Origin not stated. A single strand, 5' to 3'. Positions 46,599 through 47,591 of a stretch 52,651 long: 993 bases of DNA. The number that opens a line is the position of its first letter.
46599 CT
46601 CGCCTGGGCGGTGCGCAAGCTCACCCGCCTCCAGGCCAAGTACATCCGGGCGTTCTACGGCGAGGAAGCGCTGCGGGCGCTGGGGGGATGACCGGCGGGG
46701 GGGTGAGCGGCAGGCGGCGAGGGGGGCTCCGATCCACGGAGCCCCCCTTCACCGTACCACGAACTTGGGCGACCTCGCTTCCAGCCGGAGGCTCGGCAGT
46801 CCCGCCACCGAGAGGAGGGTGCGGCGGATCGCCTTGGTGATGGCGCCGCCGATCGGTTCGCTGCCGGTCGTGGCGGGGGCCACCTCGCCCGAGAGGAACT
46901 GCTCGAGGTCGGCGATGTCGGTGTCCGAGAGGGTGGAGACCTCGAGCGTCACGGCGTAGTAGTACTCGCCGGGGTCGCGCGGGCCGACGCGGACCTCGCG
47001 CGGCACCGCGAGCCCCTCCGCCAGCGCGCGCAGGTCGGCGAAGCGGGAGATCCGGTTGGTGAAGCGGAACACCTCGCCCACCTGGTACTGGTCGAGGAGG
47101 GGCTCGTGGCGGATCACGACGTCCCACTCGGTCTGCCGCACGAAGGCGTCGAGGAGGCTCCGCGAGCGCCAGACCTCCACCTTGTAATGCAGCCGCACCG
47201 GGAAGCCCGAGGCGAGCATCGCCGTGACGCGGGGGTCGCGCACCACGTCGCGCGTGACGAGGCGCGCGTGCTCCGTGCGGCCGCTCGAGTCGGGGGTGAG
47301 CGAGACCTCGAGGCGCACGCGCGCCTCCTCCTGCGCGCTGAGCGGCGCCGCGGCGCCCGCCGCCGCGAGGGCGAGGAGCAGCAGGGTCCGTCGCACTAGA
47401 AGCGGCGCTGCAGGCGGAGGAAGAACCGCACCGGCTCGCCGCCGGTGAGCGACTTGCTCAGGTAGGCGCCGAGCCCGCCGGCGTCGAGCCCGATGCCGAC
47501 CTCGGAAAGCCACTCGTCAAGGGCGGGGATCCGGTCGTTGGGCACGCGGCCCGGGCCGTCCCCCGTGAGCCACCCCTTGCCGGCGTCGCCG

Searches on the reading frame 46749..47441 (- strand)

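Call 10: search_protein_families(library=pfam, proteins=[window:46749-47441:-], max_evalue=0.01)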
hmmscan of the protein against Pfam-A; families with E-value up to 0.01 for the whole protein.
window:46749-47441:- (230 aa): 1 family
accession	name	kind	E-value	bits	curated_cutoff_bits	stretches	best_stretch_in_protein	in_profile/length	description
PF14334.11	DUF4390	-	4.3e-07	30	27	1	67-163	27-126/161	Domain of unknown function (DUF4390)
